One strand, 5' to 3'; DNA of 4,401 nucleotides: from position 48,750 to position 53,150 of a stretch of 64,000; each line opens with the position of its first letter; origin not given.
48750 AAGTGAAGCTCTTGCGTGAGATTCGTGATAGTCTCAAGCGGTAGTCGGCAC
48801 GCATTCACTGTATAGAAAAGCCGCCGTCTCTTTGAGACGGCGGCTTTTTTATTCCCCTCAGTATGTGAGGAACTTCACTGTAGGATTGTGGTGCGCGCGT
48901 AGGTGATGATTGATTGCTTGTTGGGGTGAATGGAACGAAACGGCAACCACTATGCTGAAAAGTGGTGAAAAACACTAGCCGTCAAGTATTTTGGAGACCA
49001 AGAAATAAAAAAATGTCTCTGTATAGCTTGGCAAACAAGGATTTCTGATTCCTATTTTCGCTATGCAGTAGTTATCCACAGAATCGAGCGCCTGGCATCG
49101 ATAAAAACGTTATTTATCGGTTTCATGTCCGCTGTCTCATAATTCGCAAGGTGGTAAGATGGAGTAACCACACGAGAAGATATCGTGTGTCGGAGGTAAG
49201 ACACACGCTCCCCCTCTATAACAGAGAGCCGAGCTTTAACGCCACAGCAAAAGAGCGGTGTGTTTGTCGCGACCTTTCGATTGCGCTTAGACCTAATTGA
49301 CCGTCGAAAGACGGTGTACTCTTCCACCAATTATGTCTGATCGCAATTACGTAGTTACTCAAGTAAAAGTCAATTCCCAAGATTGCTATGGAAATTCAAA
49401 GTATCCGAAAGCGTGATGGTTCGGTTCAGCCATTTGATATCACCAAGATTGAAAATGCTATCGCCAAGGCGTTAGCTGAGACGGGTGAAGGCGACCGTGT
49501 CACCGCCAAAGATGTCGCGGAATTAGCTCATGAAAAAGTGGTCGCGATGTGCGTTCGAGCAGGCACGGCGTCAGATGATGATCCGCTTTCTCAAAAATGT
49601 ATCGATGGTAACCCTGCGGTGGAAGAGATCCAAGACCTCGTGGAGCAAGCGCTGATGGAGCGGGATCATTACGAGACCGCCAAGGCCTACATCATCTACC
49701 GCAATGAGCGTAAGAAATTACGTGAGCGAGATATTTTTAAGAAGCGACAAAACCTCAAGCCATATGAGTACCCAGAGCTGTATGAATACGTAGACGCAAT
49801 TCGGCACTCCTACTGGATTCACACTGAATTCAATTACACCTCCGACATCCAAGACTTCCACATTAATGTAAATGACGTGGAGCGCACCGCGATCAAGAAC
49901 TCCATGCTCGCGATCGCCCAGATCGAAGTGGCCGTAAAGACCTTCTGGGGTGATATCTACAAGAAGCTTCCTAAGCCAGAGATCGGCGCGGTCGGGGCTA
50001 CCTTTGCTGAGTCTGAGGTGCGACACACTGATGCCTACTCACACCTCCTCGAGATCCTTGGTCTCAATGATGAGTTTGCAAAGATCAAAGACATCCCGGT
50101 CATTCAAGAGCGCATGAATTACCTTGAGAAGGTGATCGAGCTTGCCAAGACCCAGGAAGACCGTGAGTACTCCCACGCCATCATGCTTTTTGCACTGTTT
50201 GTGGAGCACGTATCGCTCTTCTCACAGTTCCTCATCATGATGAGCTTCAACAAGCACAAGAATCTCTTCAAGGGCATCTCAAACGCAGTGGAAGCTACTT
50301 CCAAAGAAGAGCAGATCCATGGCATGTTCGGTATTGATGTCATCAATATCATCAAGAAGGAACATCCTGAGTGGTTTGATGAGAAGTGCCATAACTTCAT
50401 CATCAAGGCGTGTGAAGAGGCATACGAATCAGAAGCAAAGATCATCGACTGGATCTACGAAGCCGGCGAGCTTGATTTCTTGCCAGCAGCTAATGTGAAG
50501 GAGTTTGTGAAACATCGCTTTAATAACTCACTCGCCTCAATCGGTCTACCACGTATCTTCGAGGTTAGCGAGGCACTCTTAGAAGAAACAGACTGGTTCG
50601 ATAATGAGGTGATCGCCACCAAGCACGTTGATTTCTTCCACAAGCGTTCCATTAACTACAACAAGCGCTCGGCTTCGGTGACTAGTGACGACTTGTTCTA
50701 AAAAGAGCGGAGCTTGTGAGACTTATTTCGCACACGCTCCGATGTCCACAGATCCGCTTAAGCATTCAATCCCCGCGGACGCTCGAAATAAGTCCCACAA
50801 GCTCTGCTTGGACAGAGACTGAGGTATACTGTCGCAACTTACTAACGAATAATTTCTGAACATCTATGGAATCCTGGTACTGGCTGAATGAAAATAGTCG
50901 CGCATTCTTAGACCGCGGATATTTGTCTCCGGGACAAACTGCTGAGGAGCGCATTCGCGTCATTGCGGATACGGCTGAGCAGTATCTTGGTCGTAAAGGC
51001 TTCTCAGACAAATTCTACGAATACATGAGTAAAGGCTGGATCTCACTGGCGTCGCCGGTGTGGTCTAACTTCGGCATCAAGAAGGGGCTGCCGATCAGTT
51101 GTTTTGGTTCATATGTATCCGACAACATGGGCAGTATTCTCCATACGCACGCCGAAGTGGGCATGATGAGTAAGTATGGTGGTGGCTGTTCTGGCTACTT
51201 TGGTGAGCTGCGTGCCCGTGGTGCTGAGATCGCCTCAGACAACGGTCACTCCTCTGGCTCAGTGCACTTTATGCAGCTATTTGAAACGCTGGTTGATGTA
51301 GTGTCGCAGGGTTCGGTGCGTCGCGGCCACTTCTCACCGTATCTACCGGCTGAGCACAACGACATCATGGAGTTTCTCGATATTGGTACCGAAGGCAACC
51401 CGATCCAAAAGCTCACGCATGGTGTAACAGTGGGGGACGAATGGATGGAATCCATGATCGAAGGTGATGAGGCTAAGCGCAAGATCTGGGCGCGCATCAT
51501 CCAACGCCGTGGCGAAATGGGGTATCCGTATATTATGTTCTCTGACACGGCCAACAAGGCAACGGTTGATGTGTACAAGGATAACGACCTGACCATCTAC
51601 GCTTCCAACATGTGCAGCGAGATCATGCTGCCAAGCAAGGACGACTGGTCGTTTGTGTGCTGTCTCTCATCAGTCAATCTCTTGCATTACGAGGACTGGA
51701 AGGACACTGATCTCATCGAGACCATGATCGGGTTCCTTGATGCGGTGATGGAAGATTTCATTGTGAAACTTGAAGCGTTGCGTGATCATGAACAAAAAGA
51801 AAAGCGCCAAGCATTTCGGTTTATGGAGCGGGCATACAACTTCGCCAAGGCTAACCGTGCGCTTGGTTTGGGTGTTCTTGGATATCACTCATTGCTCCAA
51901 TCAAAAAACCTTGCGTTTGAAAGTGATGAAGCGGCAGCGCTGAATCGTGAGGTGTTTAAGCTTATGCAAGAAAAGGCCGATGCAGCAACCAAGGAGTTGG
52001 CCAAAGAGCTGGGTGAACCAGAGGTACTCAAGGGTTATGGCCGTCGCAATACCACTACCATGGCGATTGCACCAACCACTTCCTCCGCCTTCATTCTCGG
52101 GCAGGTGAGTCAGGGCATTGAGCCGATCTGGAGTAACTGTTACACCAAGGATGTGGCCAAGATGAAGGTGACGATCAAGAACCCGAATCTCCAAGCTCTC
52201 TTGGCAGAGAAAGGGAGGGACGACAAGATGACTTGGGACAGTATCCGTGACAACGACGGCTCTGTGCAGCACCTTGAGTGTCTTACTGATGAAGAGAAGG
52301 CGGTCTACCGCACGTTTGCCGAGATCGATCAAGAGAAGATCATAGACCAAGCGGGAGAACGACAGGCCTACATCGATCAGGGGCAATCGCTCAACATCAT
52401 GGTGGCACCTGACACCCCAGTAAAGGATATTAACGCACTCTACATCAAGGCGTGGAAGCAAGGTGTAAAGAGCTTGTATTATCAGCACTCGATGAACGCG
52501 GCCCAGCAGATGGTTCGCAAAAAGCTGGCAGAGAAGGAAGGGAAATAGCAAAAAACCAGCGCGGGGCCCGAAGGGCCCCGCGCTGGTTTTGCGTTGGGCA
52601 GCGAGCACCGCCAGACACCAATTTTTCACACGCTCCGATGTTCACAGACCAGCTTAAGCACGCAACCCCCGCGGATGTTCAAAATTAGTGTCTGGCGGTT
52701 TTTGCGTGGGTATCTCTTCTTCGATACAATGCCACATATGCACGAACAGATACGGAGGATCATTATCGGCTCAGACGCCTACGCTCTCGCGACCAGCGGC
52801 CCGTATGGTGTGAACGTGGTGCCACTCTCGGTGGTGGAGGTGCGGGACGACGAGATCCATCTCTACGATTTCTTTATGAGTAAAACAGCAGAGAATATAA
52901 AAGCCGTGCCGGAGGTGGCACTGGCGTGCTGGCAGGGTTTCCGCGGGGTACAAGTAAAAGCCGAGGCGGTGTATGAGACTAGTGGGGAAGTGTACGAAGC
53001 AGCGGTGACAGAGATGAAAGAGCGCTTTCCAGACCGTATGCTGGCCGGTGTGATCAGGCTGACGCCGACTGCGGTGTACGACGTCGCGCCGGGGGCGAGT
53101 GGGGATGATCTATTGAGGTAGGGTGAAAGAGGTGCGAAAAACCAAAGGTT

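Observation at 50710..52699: Two copies of a hairpin element with a conserved core and different stems bracket nrdA as direct repeats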

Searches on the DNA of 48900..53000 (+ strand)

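Call 4: search_rna_families(source=window, start=48900, end=53000, threshold=evalue, max_evalue=10, show_alignments=6)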
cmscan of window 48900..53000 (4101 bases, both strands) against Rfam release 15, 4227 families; matches with E-value up to 10: 5.
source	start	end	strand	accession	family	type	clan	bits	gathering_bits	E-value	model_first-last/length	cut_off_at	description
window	48929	49064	+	RF00565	SCARNA3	Gene; snRNA; snoRNA; scaRNA;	CL00018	22.2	47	0.42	1-141/141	no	Small Cajal body specific RNA 3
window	52552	52590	-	RF03560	mir-3926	Gene; miRNA;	-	20.7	82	2.6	12-52/63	no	mir-3926 microRNA precursor family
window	50691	50757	-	RF00993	mir-1473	Gene; miRNA;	-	17.1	95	9.3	1-80/80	no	mir-1473 microRNA precursor family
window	51893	51926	-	RF01727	SAM-SAH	Cis-reg; riboswitch;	-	14.7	40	8.2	1-49/49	no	SAM/SAH riboswitch aptamer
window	51896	51952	+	RF01145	sR14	Gene; snRNA; snoRNA; CD-box;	-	12.8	38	5.3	1-54/54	no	Small nucleolar RNA sR14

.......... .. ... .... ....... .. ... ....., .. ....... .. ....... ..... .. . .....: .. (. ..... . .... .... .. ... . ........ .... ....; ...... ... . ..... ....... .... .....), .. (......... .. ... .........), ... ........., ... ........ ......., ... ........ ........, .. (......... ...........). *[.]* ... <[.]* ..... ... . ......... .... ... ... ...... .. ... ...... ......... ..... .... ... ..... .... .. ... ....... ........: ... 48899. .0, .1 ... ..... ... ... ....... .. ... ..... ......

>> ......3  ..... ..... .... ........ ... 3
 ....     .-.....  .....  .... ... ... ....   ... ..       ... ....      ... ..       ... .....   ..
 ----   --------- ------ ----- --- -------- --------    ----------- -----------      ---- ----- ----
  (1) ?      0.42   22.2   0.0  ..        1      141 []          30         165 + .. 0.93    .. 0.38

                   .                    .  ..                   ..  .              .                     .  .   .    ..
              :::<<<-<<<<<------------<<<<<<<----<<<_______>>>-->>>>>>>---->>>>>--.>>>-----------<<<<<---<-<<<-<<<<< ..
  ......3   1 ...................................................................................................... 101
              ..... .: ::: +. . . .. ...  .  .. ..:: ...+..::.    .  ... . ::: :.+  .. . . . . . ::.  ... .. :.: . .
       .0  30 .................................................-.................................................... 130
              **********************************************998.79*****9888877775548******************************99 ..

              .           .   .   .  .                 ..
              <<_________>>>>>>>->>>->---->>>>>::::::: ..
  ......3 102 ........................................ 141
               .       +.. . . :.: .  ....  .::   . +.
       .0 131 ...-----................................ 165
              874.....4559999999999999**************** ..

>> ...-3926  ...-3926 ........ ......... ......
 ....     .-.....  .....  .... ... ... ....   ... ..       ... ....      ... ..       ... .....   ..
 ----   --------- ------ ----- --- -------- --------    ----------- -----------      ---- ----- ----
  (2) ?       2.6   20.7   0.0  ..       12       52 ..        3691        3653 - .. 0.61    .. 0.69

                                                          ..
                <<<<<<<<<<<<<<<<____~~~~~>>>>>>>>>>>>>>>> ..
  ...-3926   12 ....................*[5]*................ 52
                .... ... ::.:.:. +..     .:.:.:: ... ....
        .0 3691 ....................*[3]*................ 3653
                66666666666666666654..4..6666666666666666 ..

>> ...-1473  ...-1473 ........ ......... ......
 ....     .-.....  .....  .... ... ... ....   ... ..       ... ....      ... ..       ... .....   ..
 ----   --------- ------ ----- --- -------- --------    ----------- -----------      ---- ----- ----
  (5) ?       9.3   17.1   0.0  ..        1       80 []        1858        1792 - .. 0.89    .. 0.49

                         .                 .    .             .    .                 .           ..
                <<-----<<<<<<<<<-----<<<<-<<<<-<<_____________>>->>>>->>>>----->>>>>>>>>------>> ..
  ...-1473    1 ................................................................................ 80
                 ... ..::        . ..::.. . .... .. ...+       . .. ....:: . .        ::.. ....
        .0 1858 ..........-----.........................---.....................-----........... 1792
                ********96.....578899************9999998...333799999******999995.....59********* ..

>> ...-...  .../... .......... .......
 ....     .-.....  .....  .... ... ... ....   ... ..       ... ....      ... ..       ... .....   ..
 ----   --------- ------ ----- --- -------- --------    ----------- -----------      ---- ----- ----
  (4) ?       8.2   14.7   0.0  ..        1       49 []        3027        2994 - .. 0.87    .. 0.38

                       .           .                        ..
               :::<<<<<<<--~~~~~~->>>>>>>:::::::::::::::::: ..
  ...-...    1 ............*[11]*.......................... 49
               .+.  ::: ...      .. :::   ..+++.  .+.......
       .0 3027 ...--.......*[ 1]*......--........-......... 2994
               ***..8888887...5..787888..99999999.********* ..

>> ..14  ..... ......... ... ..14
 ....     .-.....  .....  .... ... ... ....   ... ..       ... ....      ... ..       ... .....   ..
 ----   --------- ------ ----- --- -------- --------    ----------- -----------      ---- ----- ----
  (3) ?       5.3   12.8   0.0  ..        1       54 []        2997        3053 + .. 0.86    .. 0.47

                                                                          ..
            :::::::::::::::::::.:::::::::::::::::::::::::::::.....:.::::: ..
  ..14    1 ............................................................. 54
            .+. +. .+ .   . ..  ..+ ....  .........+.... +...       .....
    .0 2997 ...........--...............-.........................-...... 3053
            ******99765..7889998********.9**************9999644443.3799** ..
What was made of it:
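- On Any Rfam 15 RNA family: At E <= 10 nothing credible overlaps E1 or E2 (call 4).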

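Call 9: search_dna_similar(query=window:49000-53000:+, collection=phages, mode=distant, max_rows=15)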
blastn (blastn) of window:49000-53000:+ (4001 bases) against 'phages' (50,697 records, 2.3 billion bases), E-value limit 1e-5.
Records with a match: 89; places in all: 109; records where one place covers at least 80% of the query: 0.
Best place of each record, by identity: 60-80% 89.
By first word of the organism name: Staphylococcus 60; Rhizobium 13; Sinorhizobium 3; Agrobacterium 2; Sporosarcina 1; Rhodobacter 1; Silviavirus 1; uncultured 1; Mammaliicoccus 1; Tunturiibacter 1; and 5 more.
By host as written in the record: Staphylococcus aureus 24; - 8; Staphylococcus carnosus TM300 5; Staphylococcus sp. 4; Staphylococcus aureus (phage propagation strain 47) 4; Mammaliicoccus vitulinus C5817 3; Staphylococcus aureus Newman 2; Staphylococcus aureus ATCC 25923 2; and 32 more.
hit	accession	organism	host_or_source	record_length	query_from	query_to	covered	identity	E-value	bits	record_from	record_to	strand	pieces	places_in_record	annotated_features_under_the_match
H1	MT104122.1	Sporosarcina phage Lietuvens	Sporosarcina aquimarina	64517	677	3510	62%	65.0%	2e-68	476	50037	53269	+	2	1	ribonucleoside-diphosphate reductase alpha subunit | ribonucleoside-diphosphate reductase beta subunit | hypothetical protein (x2)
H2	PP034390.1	Staphylococcus phage CF5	Staphylococcus warneri PJI isolate 5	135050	758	2205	23%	65.4%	1e-25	200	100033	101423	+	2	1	ribonucleoside-diphosphate reductase R2/beta subunit | ribonucleoside-diphosphate reductase large subunit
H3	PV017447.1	Staphylococcus phage CIFT_MFB_MRSA28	Staphylococcus aureus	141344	758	2933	23%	64.5%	2e-16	163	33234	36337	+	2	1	hypothetical protein (x2)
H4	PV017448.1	Staphylococcus phage CIFT_MFB_MRSA32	Staphylococcus aureus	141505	758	2933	23%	64.5%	2e-16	163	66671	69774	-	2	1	ribonucleotide reductase | ribonucleoside diphosphate reductase small subunit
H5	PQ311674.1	Staphylococcus phage CIFT_MFB_MRSA12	Staphylococcus aureus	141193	758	2933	23%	64.5%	2e-16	163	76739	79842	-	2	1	hypothetical protein | ribonucleotide-diphosphate reductase beta subunit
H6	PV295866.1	Staphylococcus phage CIFT_MFB_MRSA13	Staphylococcus aureus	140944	758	2933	23%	64.5%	2e-16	163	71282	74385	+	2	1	hypothetical protein (x2)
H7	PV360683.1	Staphylococcus phage CIFT_MFB_MRSA16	Staphylococcus aureus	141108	758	2933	23%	64.5%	2e-16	163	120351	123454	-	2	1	hypothetical protein (x2)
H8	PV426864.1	Staphylococcus phage CIFT_MFB_MRSA21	Staphylococcus aureus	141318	758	2933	23%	64.5%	2e-16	163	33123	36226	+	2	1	hypothetical protein (x2)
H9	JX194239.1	Staphylococcus phage SA11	Staphylococcus aureus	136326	758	2933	23%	64.4%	2e-16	159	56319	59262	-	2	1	hypothetical protein (x3) | homing endonuclease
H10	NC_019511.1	Staphylococcus phage SA11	Staphylococcus aureus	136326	758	2933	23%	64.4%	2e-16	159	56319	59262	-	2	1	hypothetical protein (x2) | ribonucleotide reductase | homing endonuclease with GIY-YIG motif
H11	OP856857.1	Staphylococcus phage PBSA08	Staphylococcus aureus ATCC 29213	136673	758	2933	23%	64.4%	2e-16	159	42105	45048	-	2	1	DNA replication/modification protein (x4)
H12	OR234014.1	Staphylococcus phage SAC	Staphylococcus aureus CCARM 3089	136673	758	2933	23%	64.4%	2e-16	159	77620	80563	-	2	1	ribonucleotide reductase (x3) | homing endonuclease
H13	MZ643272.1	Staphylococcus phage vB_Sau-RP15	Staphylococcus aureus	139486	758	2933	23%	64.3%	3e-15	154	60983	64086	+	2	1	ribonucleoside-diphosphate reductase alpha subunit | ribonucleotide-diphosphate reductase beta subunit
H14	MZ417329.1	Staphylococcus phage PG-2021_31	Mammaliicoccus vitulinus C5817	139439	729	1615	22%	64.9%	9e-28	133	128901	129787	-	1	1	record has no annotation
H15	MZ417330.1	Staphylococcus phage PG-2021_33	Mammaliicoccus vitulinus C5817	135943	729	1615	22%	64.9%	9e-28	133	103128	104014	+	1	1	record has no annotation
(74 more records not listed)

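Call 33: build_rna_model(alignment_id=A2, structure=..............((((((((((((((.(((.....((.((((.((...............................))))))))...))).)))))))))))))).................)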
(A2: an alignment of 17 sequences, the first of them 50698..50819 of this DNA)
Model R1 built from alignment A2 (17 sequences, 124 columns); structure: as given.
model positions 122; base pairs 25; branch points 0; effective number of sequences 6.64; information 0.59 bits per position. Calibrated on 0.2 Mb of random sequence (short: E-values are rough).
structure used (alignment columns):
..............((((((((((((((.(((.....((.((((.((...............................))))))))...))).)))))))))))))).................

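Call 34: search_with_rna_model(model_id=R1, sources=[window, L015, L017, L020, L021, L022, L023, L024, L025, L026, L027, L028, L029, L030, L031, L032, L033, L034, L035, L036, L037, L038, L039, L040, L041, L042, L043, L044, L045, L046, L047, L048, L049, L050, L051, L052, L053, L054, L055, L056, L057, L058, L059, L060, L061, L062, L063, L066, L067, L068, L070, L085, L088, L089, L091, L092, L242, L195, L224, L227, L236, L264, L171, L197, L283, L281, L214, L267, L238, L204, L237, L276, L187, L257, L258], max_evalue=1)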
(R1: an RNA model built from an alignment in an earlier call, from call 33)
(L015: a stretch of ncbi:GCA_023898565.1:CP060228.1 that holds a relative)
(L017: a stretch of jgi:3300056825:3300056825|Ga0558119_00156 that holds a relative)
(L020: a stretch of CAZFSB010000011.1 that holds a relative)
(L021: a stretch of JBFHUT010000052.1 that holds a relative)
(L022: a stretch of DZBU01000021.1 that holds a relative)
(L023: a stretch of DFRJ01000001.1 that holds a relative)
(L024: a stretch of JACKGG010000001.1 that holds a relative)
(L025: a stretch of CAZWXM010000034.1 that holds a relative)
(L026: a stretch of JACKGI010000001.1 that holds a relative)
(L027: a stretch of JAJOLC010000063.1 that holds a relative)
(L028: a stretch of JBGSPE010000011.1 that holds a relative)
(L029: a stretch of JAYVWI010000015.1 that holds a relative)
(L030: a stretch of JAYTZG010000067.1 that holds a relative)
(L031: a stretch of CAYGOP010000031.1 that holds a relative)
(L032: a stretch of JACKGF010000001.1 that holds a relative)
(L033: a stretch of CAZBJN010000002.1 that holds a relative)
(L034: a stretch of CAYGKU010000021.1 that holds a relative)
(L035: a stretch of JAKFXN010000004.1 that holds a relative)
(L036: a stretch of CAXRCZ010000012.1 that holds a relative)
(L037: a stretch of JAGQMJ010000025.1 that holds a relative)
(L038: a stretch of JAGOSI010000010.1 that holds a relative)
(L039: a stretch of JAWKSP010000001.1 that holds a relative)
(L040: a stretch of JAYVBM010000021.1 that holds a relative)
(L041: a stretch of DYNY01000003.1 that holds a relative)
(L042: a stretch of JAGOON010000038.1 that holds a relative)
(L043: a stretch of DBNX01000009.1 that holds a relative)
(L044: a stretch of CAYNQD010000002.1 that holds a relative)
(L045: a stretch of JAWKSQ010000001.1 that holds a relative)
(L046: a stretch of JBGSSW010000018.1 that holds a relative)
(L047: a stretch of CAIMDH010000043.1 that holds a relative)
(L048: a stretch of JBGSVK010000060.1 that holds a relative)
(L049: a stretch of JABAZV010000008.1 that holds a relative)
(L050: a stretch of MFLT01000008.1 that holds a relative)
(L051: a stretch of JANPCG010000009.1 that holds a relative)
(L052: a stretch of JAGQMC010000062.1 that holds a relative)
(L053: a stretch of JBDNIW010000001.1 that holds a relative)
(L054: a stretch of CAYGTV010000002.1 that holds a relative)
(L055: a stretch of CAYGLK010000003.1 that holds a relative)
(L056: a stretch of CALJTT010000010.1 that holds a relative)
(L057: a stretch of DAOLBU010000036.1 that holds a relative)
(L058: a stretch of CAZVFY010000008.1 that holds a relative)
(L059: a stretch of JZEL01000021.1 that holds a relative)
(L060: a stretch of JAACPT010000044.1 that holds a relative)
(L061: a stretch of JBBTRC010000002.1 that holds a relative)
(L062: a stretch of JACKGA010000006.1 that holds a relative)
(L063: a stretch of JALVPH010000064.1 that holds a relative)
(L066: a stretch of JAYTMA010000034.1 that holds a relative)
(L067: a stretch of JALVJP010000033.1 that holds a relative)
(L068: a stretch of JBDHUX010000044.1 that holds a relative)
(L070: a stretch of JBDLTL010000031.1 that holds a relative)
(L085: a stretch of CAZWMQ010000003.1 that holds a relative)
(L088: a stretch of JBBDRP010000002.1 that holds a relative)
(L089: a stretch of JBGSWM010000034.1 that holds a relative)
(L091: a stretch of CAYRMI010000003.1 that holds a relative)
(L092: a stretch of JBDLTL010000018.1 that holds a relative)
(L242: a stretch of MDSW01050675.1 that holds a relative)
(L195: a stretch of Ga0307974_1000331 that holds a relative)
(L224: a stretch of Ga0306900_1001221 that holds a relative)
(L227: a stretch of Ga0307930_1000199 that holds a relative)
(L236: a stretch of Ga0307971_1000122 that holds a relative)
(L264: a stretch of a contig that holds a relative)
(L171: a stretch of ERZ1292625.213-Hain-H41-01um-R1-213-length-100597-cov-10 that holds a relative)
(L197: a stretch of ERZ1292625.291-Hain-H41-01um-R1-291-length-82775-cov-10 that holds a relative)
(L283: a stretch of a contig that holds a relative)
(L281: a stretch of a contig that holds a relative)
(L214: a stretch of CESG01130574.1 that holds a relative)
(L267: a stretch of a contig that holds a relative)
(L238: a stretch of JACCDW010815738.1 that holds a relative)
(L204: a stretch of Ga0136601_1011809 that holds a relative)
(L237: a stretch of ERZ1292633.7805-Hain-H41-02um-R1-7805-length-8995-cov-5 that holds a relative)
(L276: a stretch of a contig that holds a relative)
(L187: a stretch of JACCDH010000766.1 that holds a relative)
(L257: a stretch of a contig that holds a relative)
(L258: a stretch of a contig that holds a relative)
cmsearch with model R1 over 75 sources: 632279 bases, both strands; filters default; matches with E-value up to 1: 25.
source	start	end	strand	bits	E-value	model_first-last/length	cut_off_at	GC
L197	1097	1218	+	110.7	1.2e-24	1-122/122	no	0.47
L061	5236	5357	+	110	1.8e-24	1-122/122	no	0.53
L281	4845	4966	+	110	1.8e-24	1-122/122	no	0.53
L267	2619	2740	+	109.4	2.7e-24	1-122/122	no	0.45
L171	5894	6015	-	105.5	2.6e-23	1-122/122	no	0.53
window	50698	50819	+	100.8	4.2e-22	1-122/122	no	0.52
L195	8440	8561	+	100.6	4.6e-22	1-122/122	no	0.48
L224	7612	7733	+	100.6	4.6e-22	1-122/122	no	0.48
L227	4539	4660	+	100.6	4.6e-22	1-122/122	no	0.48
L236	11750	11871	-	100.6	4.6e-22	1-122/122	no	0.48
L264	882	1003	-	100.6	4.6e-22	1-122/122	no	0.48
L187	3947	4068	-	100.1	6.2e-22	1-122/122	no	0.49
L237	5909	6031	+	100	6.4e-22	1-122/122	no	0.47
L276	966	1088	-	100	6.4e-22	1-122/122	no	0.47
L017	3816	3937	+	96.4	5.5e-21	1-122/122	no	0.55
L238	1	122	-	95.6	8.7e-21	1-122/122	no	0.5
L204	901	1022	+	93.7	2.6e-20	1-122/122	no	0.52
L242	4180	4301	+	86.9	1.4e-18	1-122/122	no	0.45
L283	7001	7123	+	84.8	4.8e-18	1-122/122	no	0.56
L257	2326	2448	+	75.6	1e-15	1-122/122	no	0.44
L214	112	232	+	66.3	2.4e-13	1-122/122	no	0.5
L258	9788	9909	-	65.3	4.3e-13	1-122/122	no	0.49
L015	8797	8866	-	19.4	0.21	1-122/122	no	0.56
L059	1902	1983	-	17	0.84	1-122/122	no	0.23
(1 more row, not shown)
